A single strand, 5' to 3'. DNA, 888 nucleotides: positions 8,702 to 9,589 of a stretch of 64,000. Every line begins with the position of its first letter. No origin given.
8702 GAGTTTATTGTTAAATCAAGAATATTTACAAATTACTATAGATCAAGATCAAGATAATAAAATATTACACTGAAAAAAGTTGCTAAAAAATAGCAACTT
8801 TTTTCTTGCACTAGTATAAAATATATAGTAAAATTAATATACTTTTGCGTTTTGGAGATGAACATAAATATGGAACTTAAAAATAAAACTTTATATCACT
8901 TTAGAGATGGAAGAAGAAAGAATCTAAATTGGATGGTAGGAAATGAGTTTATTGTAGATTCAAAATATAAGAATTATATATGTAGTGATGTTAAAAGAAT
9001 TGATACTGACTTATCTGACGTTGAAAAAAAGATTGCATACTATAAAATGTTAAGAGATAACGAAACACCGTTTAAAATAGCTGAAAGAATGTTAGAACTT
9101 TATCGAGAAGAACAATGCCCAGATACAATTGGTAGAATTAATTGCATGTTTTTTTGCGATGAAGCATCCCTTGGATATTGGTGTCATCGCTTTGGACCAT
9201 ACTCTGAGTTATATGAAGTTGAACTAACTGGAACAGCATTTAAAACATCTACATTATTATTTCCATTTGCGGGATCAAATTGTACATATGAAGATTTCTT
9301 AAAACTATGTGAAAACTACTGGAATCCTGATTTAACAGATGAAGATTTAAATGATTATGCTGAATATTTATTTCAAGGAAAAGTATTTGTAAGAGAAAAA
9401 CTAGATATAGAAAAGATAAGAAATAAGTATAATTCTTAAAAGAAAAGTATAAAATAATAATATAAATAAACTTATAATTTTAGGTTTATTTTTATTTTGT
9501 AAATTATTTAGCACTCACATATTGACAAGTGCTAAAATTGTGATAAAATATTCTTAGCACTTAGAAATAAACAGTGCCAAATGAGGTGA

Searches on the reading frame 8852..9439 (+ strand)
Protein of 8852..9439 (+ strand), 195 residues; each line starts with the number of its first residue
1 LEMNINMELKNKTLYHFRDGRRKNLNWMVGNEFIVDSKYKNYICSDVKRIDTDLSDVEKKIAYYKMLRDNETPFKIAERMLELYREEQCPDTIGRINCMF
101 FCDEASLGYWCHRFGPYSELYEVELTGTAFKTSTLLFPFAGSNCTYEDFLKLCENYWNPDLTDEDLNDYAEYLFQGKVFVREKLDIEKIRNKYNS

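Call 10: search_protein_families(library=pfam, proteins=[window:8852-9439:+], max_evalue=0.01)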
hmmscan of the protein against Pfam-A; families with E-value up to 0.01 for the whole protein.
window:8852-9439:+ (195 aa): 1 family
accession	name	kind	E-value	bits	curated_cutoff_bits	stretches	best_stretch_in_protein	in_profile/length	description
PF10386.15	DUF2441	-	0.0039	17.6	25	1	34-158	7-140/141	Protein of unknown function (DUF2441)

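Call 64: search_protein_families(library=phrogs, proteins=[window:8870-9439:+], max_evalue=0.01)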
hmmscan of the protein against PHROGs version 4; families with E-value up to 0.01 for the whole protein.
window:8870-9439:+ (189 aa): 1 family
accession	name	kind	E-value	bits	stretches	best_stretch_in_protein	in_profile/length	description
phrog_5663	-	unknown function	3.6e-07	31.3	1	48-178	43-173/175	-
